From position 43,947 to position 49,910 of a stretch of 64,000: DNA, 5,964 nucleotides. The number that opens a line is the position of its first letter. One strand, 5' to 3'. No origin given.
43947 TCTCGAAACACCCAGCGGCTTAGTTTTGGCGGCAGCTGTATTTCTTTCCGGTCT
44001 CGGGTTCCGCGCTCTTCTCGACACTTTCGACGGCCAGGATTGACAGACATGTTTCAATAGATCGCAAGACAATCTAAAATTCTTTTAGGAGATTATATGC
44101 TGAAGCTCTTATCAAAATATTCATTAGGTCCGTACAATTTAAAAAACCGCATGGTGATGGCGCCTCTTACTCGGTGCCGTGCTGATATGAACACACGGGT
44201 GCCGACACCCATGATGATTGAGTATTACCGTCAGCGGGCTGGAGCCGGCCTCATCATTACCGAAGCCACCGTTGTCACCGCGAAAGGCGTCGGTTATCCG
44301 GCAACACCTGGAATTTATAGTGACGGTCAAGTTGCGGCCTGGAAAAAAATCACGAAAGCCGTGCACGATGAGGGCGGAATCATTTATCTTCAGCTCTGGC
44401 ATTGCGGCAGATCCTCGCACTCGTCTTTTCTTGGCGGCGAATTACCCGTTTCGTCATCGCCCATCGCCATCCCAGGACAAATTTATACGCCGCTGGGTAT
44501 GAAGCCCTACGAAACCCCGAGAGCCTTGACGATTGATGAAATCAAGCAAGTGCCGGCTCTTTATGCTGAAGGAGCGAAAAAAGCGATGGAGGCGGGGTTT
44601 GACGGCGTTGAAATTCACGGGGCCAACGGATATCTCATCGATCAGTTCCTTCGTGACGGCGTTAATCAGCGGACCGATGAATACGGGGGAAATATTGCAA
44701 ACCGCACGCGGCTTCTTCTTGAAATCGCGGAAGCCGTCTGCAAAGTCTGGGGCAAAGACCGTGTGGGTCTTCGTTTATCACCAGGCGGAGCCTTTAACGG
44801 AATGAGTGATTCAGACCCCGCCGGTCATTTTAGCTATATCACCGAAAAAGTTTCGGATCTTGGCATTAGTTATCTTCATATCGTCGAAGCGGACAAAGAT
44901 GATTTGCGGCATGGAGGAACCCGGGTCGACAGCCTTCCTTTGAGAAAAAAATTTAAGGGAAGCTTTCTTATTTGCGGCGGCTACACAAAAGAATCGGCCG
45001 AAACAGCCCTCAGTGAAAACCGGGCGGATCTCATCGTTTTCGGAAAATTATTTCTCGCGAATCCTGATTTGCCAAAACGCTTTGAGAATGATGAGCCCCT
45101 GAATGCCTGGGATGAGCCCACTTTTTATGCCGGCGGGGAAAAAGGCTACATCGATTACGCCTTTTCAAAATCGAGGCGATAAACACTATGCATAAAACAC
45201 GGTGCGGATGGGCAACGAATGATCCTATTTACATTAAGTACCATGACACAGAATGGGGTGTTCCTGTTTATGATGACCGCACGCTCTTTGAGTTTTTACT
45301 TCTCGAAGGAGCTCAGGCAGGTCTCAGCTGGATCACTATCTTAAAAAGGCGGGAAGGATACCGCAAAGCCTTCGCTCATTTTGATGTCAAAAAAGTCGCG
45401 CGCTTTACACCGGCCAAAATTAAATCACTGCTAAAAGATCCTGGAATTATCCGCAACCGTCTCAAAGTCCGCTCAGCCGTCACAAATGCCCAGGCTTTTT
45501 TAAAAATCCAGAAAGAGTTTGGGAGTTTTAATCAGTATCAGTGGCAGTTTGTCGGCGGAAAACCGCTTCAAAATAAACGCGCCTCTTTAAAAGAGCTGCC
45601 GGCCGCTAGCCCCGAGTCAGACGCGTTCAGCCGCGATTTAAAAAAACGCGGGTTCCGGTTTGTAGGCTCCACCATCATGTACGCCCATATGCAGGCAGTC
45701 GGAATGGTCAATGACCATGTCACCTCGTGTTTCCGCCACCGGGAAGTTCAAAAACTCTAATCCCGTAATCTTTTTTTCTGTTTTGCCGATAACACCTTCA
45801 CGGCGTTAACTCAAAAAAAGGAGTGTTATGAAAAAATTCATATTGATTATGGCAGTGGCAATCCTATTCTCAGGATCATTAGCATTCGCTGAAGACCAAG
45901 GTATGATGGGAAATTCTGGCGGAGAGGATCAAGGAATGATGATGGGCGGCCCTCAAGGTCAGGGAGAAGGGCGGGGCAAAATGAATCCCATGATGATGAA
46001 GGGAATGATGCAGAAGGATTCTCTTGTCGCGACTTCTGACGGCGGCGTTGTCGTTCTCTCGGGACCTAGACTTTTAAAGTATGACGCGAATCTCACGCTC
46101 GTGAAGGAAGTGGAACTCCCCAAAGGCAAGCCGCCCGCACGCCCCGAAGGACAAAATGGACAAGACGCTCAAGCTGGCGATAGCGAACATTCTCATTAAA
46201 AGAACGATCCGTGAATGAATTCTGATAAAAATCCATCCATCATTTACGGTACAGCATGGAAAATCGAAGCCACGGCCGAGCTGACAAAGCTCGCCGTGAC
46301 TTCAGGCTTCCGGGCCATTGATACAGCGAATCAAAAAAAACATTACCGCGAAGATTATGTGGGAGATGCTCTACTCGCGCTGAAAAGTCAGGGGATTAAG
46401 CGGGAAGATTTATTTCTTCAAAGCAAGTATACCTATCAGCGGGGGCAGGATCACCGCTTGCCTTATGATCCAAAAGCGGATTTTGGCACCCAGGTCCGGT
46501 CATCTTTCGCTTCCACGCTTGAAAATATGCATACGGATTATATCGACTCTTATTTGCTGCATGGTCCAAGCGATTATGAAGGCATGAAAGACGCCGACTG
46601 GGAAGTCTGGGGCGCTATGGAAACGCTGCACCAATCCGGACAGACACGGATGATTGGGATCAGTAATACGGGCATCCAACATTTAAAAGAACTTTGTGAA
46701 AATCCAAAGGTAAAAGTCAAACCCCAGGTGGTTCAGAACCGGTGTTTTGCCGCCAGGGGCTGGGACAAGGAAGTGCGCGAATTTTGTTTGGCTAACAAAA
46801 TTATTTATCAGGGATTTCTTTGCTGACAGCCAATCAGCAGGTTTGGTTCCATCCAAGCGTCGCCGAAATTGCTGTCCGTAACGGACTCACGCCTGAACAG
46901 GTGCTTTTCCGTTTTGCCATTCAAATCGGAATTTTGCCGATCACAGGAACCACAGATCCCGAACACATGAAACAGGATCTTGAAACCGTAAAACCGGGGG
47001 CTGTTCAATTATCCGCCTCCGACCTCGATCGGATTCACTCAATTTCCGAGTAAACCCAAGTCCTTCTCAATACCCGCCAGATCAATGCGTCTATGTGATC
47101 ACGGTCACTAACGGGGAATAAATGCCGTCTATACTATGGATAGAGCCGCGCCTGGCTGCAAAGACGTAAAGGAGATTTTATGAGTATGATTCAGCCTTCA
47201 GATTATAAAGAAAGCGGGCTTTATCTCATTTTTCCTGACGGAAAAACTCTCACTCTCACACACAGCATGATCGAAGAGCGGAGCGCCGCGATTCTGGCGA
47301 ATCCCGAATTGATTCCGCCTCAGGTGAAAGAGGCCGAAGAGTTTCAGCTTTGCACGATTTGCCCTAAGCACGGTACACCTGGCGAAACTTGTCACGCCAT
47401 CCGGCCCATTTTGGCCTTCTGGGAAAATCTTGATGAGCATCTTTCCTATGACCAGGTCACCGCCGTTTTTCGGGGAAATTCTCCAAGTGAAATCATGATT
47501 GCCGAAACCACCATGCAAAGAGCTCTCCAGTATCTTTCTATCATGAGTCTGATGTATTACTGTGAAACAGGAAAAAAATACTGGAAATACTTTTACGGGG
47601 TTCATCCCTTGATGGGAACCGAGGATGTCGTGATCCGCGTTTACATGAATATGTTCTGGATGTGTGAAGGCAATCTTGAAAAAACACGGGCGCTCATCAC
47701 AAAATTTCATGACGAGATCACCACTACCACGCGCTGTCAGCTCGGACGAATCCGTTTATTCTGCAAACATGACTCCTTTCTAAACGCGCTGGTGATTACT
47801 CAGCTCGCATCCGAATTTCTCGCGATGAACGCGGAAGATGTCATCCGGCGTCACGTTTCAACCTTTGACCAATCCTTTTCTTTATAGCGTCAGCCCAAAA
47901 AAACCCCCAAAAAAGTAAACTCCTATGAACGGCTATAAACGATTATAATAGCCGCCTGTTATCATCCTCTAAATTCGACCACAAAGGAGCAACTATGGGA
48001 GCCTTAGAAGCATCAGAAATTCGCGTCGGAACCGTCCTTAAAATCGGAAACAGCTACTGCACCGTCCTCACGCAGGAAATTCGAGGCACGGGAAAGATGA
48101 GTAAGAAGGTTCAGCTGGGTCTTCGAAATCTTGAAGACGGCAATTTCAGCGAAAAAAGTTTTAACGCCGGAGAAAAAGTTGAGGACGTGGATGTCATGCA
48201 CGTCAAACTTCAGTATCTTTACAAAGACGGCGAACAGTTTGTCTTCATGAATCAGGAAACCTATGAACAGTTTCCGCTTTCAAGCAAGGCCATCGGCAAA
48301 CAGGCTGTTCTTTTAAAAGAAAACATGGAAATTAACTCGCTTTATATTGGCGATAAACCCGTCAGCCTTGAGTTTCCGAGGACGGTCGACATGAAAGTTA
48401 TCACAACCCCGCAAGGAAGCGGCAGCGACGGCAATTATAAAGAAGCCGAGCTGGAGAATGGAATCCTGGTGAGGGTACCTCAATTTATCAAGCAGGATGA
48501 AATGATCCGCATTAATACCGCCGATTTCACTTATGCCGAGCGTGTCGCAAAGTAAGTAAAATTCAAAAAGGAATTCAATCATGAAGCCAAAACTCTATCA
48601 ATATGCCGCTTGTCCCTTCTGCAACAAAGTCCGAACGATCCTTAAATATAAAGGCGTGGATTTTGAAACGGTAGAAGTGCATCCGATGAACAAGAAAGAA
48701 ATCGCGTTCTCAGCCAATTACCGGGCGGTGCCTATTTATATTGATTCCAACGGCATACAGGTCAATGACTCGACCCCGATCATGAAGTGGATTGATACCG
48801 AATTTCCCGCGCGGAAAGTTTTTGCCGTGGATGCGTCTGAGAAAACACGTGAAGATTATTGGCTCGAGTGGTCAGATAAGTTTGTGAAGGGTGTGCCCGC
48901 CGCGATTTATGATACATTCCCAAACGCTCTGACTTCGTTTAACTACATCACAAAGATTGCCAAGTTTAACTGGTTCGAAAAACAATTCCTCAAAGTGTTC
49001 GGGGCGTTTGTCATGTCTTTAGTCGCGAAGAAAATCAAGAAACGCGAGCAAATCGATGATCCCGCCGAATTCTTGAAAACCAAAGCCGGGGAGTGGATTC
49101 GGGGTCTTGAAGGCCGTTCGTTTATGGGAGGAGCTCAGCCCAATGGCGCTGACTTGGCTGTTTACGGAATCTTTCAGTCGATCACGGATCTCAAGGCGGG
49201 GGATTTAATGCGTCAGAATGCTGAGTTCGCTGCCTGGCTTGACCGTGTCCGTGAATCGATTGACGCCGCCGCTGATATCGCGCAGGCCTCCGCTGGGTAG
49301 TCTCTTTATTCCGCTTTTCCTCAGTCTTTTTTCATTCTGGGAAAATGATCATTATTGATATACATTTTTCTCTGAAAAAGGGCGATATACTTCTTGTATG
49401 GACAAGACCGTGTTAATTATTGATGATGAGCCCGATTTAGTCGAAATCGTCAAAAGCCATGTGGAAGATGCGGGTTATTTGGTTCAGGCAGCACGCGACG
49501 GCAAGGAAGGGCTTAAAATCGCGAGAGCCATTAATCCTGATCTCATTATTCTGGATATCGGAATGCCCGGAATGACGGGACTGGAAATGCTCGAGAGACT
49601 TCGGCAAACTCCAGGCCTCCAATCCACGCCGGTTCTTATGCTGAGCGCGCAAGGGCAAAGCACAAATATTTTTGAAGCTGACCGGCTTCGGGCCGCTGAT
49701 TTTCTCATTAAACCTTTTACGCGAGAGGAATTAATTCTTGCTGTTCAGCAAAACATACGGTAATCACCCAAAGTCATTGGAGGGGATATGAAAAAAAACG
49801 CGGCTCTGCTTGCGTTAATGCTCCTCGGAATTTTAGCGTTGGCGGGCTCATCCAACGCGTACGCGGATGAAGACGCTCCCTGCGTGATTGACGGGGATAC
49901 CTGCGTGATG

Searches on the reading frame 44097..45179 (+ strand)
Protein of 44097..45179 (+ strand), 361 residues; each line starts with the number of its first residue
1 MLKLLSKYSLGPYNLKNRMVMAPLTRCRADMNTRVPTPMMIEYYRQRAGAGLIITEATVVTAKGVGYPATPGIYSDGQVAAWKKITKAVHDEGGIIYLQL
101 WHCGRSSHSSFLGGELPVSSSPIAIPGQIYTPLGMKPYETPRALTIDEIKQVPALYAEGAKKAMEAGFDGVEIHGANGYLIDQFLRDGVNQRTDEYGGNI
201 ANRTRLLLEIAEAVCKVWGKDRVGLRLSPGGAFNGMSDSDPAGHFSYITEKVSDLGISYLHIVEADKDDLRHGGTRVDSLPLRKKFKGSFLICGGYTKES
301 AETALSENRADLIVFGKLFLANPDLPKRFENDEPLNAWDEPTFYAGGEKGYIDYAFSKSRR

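Call 33: search_protein_families(library=pfam, proteins=[window:44097-45179:+], max_evalue=0.001)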
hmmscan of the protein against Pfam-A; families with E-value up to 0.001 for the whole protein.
window:44097-45179:+ (361 aa): 1 family
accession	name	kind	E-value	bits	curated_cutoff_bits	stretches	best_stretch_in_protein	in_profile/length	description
PF00724.26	Oxidored_FMN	-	8.9e-85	285.4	27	1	9-335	7-341/342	NADH:flavin oxidoreductase / NADH oxidase family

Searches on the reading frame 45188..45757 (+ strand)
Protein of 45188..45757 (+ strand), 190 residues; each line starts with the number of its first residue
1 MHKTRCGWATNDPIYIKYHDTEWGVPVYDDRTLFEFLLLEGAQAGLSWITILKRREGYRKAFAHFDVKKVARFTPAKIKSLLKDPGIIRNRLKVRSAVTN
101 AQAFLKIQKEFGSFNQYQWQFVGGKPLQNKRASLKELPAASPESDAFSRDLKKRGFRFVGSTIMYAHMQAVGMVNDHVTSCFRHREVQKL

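Call 33: search_protein_families(library=pfam, proteins=[window:45188-45757:+], max_evalue=0.001)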
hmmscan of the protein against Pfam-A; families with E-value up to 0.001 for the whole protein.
window:45188-45757:+ (190 aa): 1 family
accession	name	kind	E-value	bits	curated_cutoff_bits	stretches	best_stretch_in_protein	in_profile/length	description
PF03352.18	Adenine_glyco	-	8.3e-84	280.3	25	1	8-184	1-177/177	Methyladenine glycosylase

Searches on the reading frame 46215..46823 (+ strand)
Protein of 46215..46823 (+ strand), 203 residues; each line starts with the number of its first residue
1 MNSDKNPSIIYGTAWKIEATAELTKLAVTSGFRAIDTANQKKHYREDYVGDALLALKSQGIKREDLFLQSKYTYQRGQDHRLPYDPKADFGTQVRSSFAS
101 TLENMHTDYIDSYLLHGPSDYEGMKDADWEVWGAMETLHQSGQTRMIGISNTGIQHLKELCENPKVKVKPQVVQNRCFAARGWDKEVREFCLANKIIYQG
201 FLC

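Call 34: search_protein_families(library=pfam, proteins=[window:46215-46823:+], max_evalue=0.001)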
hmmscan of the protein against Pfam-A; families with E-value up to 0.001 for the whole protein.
window:46215-46823:+ (203 aa): 1 family
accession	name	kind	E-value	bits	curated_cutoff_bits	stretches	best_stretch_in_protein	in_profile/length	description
PF00248.27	Aldo_ket_red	-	2.8e-22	79.6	24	1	19-196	20-184/291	Aldo/keto reductase family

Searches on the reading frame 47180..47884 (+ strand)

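Call 34: search_protein_families(library=pfam, proteins=[window:47180-47884:+], max_evalue=0.001)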
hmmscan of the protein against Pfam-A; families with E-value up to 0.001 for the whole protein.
window:47180-47884:+ (235 aa): 1 family
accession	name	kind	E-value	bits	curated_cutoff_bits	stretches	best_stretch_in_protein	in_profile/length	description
PF21842.1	DUF6901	-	4.7e-06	26.6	27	1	17-119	6-104/222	Domain of unknown function (DUF6901)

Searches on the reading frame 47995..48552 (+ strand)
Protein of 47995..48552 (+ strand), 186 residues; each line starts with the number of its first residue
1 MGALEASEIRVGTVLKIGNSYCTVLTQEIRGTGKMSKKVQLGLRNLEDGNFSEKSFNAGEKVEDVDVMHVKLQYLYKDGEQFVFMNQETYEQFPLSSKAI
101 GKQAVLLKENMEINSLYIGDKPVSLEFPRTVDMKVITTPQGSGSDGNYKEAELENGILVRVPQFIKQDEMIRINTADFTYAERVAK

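Call 34: search_protein_families(library=pfam, proteins=[window:47995-48552:+], max_evalue=0.001)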
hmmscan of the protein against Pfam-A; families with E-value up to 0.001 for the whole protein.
window:47995-48552:+ (186 aa): 3 families
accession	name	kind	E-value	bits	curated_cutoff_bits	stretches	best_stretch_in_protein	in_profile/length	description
PF01132.26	EFP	-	4e-19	68.8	27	1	71-123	2-54/54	Elongation factor P (EF-P) OB domain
PF09285.17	Elong-fact-P_C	-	9.3e-14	51.3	25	1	131-183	1-56/56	Elongation factor P, C-terminal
PF08207.18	EFP_N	-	1.5e-11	44.6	23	1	5-62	1-58/58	Elongation factor P (EF-P) KOW-like domain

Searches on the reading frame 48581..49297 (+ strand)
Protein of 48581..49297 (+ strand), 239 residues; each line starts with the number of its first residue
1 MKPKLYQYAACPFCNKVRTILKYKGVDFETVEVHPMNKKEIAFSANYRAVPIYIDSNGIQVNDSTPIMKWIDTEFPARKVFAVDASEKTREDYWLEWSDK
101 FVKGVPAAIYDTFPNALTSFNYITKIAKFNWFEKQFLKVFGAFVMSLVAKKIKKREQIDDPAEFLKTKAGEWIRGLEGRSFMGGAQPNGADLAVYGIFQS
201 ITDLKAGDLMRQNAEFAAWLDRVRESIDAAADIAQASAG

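Call 34: search_protein_families(library=pfam, proteins=[window:48581-49297:+], max_evalue=0.001)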
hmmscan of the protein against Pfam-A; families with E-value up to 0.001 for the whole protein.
window:48581-49297:+ (239 aa): 5 families
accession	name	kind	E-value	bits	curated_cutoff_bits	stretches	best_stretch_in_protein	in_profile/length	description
PF13417.12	GST_N_3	-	1.3e-14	54.7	22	1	5-78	1-74/75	Glutathione S-transferase, N-terminal domain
PF13409.12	GST_N_2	-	1.4e-10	42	25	1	10-73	1-69/70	Glutathione S-transferase, N-terminal domain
PF00462.30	Glutaredoxin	-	1.4e-08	35.3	22.9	1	5-51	3-51/60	Glutaredoxin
PF17172.10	GST_N_4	-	2.6e-05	25.2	30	1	12-77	1-60/99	Glutathione S-transferase N-terminal domain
PF02798.26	GST_N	-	4.8e-05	24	20.9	1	4-72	4-75/76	Glutathione S-transferase, N-terminal domain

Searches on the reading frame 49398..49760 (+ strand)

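Call 34: search_protein_families(library=pfam, proteins=[window:49398-49760:+], max_evalue=0.001)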
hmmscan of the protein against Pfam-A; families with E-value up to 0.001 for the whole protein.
window:49398-49760:+ (121 aa): 1 family
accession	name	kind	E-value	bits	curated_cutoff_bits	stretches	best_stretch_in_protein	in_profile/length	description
PF00072.30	Response_reg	-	4.5e-30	104.5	30.2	1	5-116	1-110/111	Response regulator receiver domain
